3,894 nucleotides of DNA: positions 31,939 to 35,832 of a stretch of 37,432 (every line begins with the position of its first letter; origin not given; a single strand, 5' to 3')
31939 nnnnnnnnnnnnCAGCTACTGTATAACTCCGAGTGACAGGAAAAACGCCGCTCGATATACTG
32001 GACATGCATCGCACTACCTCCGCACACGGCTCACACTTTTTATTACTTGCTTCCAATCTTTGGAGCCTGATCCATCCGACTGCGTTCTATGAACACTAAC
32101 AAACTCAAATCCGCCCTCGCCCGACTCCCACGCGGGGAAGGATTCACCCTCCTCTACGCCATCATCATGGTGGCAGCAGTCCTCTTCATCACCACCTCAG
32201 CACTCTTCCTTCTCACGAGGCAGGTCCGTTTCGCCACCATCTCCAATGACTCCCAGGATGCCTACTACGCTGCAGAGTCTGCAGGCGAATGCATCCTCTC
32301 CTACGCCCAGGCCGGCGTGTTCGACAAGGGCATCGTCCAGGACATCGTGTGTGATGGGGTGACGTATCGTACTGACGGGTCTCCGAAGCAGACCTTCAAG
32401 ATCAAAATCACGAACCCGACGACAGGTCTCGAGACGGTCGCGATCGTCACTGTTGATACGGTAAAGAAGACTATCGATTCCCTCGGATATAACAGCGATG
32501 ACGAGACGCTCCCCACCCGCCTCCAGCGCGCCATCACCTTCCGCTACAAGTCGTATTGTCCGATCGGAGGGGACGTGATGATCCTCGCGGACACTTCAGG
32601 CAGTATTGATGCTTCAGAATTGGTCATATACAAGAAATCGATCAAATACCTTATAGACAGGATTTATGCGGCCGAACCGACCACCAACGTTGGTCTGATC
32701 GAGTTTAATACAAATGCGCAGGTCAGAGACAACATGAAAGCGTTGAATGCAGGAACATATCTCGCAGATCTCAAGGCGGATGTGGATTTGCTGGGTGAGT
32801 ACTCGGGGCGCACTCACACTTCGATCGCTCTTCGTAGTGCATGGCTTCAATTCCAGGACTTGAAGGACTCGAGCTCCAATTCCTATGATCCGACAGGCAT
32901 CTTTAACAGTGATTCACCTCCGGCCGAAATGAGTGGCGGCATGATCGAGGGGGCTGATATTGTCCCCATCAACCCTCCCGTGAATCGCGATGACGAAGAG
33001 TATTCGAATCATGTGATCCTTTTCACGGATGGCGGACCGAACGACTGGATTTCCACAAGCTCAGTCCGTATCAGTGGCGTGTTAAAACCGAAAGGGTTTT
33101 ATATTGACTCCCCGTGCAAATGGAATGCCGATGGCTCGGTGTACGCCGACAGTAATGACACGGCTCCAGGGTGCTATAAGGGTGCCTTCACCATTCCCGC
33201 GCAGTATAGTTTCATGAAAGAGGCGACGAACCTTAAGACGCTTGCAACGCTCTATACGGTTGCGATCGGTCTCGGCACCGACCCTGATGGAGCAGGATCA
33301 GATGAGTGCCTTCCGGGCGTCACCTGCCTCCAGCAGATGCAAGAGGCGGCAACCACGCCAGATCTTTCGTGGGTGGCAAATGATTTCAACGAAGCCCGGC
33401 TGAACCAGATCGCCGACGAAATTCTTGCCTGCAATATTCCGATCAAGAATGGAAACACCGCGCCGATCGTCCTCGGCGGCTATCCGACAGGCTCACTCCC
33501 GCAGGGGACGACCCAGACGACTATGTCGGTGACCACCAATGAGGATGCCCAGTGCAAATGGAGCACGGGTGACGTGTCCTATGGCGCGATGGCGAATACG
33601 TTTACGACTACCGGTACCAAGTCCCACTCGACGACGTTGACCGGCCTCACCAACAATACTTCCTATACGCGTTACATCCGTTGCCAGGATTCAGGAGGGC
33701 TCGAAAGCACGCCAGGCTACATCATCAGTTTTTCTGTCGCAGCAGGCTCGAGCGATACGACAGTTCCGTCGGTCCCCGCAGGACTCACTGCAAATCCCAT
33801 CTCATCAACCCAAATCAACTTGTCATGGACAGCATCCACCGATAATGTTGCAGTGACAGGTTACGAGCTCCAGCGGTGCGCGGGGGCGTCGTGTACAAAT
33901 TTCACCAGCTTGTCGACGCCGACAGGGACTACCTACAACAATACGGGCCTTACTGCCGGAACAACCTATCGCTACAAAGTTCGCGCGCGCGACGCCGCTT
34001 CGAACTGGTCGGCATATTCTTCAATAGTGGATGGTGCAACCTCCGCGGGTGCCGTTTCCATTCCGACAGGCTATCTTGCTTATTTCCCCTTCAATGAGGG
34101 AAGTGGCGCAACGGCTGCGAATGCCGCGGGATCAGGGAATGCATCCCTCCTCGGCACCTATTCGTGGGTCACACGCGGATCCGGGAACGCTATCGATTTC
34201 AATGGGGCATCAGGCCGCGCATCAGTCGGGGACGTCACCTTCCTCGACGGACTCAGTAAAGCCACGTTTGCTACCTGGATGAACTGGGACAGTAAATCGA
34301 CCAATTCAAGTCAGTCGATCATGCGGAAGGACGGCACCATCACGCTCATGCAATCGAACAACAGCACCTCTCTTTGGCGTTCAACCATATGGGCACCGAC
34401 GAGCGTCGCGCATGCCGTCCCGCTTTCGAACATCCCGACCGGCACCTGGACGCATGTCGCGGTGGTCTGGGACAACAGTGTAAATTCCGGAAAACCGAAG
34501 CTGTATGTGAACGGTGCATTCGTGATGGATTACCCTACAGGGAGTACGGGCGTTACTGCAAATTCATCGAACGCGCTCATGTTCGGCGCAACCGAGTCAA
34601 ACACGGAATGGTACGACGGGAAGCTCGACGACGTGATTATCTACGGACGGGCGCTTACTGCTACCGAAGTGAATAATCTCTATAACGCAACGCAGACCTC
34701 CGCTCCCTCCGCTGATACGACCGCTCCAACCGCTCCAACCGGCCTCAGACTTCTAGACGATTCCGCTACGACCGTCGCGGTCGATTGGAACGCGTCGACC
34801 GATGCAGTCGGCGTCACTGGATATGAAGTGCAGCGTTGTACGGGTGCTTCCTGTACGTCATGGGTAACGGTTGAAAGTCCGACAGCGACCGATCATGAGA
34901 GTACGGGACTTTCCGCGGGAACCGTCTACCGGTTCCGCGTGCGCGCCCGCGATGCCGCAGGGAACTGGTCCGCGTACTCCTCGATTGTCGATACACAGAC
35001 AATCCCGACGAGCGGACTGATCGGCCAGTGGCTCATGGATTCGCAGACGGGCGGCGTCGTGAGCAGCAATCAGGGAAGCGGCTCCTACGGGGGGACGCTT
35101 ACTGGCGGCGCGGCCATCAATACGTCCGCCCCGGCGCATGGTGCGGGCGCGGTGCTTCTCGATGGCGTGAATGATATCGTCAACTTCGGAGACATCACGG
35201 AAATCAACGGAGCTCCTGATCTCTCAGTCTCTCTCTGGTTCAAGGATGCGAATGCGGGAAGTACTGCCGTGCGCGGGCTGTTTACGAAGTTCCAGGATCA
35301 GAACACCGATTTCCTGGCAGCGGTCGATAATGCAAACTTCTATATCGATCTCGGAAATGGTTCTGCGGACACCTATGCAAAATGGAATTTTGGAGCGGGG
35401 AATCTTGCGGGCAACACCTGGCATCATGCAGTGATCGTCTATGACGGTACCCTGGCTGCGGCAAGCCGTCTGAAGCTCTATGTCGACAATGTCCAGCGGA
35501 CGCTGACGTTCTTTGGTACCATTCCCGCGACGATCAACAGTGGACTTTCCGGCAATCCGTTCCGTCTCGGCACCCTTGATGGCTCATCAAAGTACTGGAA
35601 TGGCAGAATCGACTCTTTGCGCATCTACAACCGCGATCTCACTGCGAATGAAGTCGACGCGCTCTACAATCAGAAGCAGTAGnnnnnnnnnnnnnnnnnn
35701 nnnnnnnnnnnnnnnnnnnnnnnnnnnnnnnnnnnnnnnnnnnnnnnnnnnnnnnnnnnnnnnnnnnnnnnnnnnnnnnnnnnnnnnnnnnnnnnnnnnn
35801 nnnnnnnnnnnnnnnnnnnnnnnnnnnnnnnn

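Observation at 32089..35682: A 1197-aa modular pilin stacks vWA, Ig-like and two FN3-LamG units on a GspK/PilX-type anchor lacking Glu+5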

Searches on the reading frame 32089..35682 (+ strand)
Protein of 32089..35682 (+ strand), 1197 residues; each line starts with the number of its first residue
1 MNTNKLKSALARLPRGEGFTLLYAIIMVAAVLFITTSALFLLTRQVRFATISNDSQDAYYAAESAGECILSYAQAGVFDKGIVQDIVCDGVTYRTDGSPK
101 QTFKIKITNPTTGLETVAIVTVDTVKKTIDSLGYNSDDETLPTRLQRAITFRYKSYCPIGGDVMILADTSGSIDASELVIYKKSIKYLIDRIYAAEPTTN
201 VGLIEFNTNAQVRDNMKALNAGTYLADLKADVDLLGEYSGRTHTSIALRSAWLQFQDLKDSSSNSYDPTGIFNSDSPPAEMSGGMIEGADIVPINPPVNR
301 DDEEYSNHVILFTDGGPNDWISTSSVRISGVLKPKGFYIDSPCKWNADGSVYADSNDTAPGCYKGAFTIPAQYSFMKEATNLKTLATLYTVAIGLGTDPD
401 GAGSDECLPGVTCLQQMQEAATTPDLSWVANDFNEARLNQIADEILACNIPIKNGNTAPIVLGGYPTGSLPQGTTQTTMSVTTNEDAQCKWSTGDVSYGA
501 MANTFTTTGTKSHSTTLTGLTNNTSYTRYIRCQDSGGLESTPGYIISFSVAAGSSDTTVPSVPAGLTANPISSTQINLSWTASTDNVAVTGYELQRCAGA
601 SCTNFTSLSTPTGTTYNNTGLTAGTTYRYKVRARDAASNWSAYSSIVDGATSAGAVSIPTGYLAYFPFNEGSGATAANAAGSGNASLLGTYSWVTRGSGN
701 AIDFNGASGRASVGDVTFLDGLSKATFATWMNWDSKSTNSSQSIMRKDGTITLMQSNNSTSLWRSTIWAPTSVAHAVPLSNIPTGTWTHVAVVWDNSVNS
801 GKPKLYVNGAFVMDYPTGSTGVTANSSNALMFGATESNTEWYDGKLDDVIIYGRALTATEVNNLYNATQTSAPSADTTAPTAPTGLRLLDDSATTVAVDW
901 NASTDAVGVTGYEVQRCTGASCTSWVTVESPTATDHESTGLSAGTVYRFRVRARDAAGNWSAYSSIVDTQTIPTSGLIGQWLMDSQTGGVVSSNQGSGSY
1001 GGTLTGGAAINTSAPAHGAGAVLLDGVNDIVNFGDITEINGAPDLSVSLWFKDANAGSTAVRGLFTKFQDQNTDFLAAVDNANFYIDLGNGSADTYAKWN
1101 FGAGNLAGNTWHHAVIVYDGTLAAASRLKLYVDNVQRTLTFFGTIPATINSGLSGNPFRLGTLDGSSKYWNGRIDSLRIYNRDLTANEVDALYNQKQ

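Call 4: search_protein_families(library=pfam, proteins=[window:32089-35682:+], max_evalue=0.01)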
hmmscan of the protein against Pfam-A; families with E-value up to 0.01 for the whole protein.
window:32089-35682:+ (1197 aa): 7 families
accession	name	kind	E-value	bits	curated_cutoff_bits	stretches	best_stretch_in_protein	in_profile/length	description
PF13385.13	Laminin_G_3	-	7.4e-37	127.2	27.6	2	706-862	2-151/151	Concanavalin A-like lectin/glucanases superfamily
PF00041.27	fn3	-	5.7e-23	81.4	25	2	562-644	2-81/84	Fibronectin type III domain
PF00092.34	VWA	-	1.8e-09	38.5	23.8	1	162-249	1-86/174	von Willebrand factor type A domain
PF25788.1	Ig_Rha78A_N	-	2.4e-06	28.2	27.4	1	571-646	15-96/105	Rha78A-like, N-terminal immunoglobulin domain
PF16656.11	Pur_ac_phosph_N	-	7.6e-06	26.8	30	1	567-642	7-87/93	Purple acid Phosphatase, N-terminal domain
PF13519.12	VWA_2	-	4.8e-05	24.4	27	1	163-256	1-90/107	von Willebrand factor type A domain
PF14341.11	PilX_N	-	0.0044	17.4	25.5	0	18-65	2-49/51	PilX N-terminal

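Call 8: search_protein_families(library=ncbifam, proteins=[window:32089-35682:+], max_evalue=0.01)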
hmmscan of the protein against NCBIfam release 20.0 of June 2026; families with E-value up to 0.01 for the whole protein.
window:32089-35682:+ (1197 aa): 3 families
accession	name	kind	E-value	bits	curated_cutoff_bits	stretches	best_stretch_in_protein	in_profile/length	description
NF041611.1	exoglucan_CbhB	equivalog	8.1e-36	123.4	1950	2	466-677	709-911/997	exoglucanase CbhB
NF045522.1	MXAN_2561_fam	equivalog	2.5e-13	50.2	150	2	876-1007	165-289/304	MXAN_2561 family MXYO-CTERM-anchored protein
NF052521.1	TafC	equivalog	1.4e-11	44.1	410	2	780-870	277-365/373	TafC family fimbrial protein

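Call 56: search_protein_families(library=pfam, alignment_id=A5, max_evalue=0.001)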
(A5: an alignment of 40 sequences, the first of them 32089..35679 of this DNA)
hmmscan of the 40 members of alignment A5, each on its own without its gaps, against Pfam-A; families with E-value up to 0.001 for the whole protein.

A. member 1, window:32089-35679:+ (1197 aa): 6 families
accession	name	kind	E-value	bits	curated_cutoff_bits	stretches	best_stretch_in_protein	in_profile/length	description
PF13385.13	Laminin_G_3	-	7.4e-37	127.2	27.6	2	706-862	2-151/151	Concanavalin A-like lectin/glucanases superfamily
PF00041.27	fn3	-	5.7e-23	81.4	25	2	562-644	2-81/84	Fibronectin type III domain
PF00092.34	VWA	-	1.8e-09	38.5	23.8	1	162-249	1-86/174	von Willebrand factor type A domain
PF25788.1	Ig_Rha78A_N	-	2.4e-06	28.2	27.4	1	571-646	15-96/105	Rha78A-like, N-terminal immunoglobulin domain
PF16656.11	Pur_ac_phosph_N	-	7.6e-06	26.8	30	0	567-642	7-87/93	Purple acid Phosphatase, N-terminal domain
PF13519.12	VWA_2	-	4.8e-05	24.4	27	1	163-256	1-90/107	von Willebrand factor type A domain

B. families by the number of members that match (of 40 scanned): 14 families
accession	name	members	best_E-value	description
PF00092.34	VWA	31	1.3e-19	von Willebrand factor type A domain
PF13519.12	VWA_2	30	1.1e-15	von Willebrand factor type A domain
PF13385.13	Laminin_G_3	5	3.7e-49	Concanavalin A-like lectin/glucanases superfamily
PF14341.11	PilX_N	4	6.7e-06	PilX N-terminal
PF00041.27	fn3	3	5.7e-23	Fibronectin type III domain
PF25788.1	Ig_Rha78A_N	3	6.4e-08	Rha78A-like, N-terminal immunoglobulin domain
PF16656.11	Pur_ac_phosph_N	2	1.6e-06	Purple acid Phosphatase, N-terminal domain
PF13768.12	VWA_3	2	1.8e-05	von Willebrand factor type A domain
PF02210.31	Laminin_G_2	2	3.1e-05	Laminin G domain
PF02973.23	Sialidase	1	7.6e-07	Sialidase, N-terminal domain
PF18998.6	Flg_new_2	1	6.8e-06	Divergent InlB B-repeat domain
PF16655.11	PhoD_N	1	2.8e-05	PhoD-like phosphatase, N-terminal domain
PF00801.26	PKD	1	4.8e-05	PKD domain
PF05762.20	VWA_CoxE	1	0.00083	VWA domain containing CoxE-like protein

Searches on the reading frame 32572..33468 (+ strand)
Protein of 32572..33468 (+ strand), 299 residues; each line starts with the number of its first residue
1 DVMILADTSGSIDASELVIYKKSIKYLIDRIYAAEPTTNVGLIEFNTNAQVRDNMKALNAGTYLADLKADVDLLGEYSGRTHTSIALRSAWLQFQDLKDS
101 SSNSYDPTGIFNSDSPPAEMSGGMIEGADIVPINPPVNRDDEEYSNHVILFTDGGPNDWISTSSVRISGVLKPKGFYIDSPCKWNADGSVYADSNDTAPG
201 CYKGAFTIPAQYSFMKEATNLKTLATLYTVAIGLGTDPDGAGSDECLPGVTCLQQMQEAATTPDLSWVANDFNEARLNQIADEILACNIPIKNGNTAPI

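Call 39: search_protein_families(library=pfam, proteins=[window:32572-33468:+], max_evalue=1)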
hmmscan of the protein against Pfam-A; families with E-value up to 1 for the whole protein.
window:32572-33468:+ (299 aa): 4 families
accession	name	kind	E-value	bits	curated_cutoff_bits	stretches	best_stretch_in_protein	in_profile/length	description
PF00092.34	VWA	-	6.5e-11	43.2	23.8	1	1-88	1-86/174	von Willebrand factor type A domain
PF13519.12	VWA_2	-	5.6e-06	27.4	27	1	2-96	1-91/107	von Willebrand factor type A domain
PF09967.15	DUF2201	-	0.12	13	26.4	1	3-68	2-59/123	VWA-like domain (DUF2201)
PF04811.21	Sec23_trunk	-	0.25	11.3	27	1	6-51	10-55/241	Sec23/Sec24 trunk domain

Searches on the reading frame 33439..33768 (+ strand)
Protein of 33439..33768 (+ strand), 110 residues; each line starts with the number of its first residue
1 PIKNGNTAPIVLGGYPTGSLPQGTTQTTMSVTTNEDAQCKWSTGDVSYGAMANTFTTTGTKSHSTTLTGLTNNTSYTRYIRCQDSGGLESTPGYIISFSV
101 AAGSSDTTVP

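Call 39: search_protein_families(library=pfam, proteins=[window:33439-33768:+], max_evalue=1)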
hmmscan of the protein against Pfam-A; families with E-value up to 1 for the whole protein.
window:33439-33768:+ (110 aa): 2 families
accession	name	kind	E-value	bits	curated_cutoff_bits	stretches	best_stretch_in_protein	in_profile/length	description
PF16656.11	Pur_ac_phosph_N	-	0.022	15.8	30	1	28-86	14-82/93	Purple acid Phosphatase, N-terminal domain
PF00041.27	fn3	-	0.033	14.8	25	1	45-89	33-75/84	Fibronectin type III domain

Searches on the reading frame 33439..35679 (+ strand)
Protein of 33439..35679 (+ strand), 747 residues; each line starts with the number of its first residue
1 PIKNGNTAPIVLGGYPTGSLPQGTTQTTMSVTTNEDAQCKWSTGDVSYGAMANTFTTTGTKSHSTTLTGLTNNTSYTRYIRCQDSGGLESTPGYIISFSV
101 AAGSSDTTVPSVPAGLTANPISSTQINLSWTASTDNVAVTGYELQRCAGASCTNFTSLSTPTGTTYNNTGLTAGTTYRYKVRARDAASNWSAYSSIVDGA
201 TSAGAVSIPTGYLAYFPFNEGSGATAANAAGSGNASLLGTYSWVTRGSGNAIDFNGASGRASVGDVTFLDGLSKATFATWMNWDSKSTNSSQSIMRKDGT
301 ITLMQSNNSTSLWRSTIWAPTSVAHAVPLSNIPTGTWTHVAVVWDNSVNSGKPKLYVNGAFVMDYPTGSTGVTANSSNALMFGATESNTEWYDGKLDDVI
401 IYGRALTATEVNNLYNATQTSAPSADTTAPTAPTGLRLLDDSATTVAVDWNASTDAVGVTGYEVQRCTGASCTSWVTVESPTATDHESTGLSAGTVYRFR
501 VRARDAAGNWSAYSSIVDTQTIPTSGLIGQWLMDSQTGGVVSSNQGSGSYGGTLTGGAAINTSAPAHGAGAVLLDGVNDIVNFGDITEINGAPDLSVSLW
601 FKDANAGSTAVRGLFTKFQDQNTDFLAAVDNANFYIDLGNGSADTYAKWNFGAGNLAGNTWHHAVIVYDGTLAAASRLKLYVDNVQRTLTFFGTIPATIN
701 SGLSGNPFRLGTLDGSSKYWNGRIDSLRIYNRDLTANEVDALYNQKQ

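Call 82: search_solved_structures(query=window:33439-35679:+, max_evalue=0.01)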
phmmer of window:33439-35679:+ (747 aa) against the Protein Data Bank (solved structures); distinct sequences matched with E-value up to 0.01: 32.
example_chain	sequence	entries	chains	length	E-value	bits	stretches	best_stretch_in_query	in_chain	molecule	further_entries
8q6t_I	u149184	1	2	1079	2.8e-15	59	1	345-508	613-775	Titin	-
1k85_A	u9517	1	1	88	5.4e-12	48.1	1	429-520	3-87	CHITINASE A1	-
8g4l_bm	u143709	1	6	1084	5.9e-12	48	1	387-508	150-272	Titin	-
8pn5_A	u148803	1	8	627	1.6e-09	40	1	414-522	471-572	DUF3472 domain-containing protein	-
8pn3_A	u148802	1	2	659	1.7e-09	39.9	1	414-522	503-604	DUF3472 domain-containing protein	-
8pmu_A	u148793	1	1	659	1.7e-09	39.9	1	414-522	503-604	DUF3472 domain-containing protein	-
8bvo_A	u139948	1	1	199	6.7e-09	37.9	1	424-508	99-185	Titin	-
8bxr_A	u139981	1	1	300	9.1e-09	37.4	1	424-510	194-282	Titin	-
8g4l_bo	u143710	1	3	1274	5.2e-08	34.9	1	400-511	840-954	Myosin-binding protein C, cardiac-type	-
4u3h_A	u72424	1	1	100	3.6e-07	32.1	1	429-512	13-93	FN3con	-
9n7g_A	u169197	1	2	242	1.4e-06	30.2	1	430-566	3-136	Protein S100-A7 FN3 chimera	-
8q6t_V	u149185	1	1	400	2.8e-06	29.2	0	430-509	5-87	Myosin-binding protein C, cardiac-type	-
3mpc_A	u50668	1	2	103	2.2e-05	26.3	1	428-503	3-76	Fn3-like protein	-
5j7k_A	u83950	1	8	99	6.1e-05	24.8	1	430-509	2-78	FN3con-a-lys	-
5n06_A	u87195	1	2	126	8.3e-05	24.3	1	422-512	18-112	Tyrosine-protein kinase receptor Tie-1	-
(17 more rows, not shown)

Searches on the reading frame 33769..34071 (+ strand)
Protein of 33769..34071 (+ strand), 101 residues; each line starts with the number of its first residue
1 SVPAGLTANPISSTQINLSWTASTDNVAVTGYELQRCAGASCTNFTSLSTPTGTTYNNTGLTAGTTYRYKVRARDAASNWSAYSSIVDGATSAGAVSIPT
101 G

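Call 39: search_protein_families(library=pfam, proteins=[window:33769-34071:+], max_evalue=1)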
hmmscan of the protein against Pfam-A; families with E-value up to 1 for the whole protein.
window:33769-34071:+ (101 aa): 4 families
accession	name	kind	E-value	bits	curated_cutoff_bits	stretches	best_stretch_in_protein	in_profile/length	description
PF00041.27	fn3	-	5.8e-12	46.1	25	1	2-84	2-81/84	Fibronectin type III domain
PF25788.1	Ig_Rha78A_N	-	5.2e-06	27.1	27.4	1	11-86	15-96/105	Rha78A-like, N-terminal immunoglobulin domain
PF16656.11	Pur_ac_phosph_N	-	0.00016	22.6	30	1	7-82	7-87/93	Purple acid Phosphatase, N-terminal domain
PF24316.1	Tli3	-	0.031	15.1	27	1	10-64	47-102/129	T6SS Tli3 immunity protein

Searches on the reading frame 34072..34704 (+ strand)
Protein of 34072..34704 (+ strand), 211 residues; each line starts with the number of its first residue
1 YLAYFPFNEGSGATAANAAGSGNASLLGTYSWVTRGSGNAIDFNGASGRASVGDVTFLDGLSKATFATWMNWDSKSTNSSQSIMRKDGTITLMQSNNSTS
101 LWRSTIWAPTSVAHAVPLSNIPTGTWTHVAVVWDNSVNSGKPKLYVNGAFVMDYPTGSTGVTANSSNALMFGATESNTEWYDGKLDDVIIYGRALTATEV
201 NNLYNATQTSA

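Call 39: search_protein_families(library=pfam, proteins=[window:34072-34704:+], max_evalue=1)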
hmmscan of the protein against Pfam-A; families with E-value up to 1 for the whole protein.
window:34072-34704:+ (211 aa): 3 families
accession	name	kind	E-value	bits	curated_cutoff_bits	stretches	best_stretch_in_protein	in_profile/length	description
PF13385.13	Laminin_G_3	-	1.6e-23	84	27.6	1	45-201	2-151/151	Concanavalin A-like lectin/glucanases superfamily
PF18341.7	PSA_CBD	-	0.059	13.7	27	0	72-98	14-40/60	PSA endolysin C-terminal cell wall binding domain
PF02423.21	OCD_Mu_crystall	-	0.098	12.1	24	1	51-161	10-118/314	Ornithine cyclodeaminase/mu-crystallin family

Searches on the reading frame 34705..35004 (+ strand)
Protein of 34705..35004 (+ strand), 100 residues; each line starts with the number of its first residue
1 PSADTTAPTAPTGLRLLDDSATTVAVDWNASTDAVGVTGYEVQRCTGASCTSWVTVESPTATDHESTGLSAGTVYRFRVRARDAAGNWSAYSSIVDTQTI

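Call 39: search_protein_families(library=pfam, proteins=[window:34705-35004:+], max_evalue=1)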
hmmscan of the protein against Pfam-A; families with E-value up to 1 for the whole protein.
window:34705-35004:+ (100 aa): 5 families
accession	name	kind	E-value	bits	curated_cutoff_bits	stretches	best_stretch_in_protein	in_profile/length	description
PF00041.27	fn3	-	1.3e-11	44.9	25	1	10-92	2-81/84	Fibronectin type III domain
PF25788.1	Ig_Rha78A_N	-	0.0011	19.6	27.4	1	25-95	21-97/105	Rha78A-like, N-terminal immunoglobulin domain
PF16656.11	Pur_ac_phosph_N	-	0.0018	19.2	30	1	18-91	10-88/93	Purple acid Phosphatase, N-terminal domain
PF25059.1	FN3_DSCAM-DSCAML_C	-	0.015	16.1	39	1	38-92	21-75/89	DSCAM/DSCAML C-terminal Fn3-like domain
PF07495.19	Y_Y_Y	-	0.056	13.8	26.6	1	71-93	37-58/65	Y_Y_Y domain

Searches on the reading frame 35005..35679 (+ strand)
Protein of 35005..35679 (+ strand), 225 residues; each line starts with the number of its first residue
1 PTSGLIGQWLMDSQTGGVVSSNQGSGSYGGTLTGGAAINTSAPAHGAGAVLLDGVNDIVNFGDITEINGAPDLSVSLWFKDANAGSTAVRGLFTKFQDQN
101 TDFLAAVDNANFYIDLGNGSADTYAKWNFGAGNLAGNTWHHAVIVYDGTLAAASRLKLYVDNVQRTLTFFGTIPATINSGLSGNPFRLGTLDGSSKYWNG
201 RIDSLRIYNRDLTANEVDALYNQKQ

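Call 39: search_protein_families(library=pfam, proteins=[window:35005-35679:+], max_evalue=1)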
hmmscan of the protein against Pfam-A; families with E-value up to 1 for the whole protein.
window:35005-35679:+ (225 aa): 1 family
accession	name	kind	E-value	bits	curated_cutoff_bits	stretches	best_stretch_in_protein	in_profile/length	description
PF13385.13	Laminin_G_3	-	3e-19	70.1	27.6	1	54-217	2-150/151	Concanavalin A-like lectin/glucanases superfamily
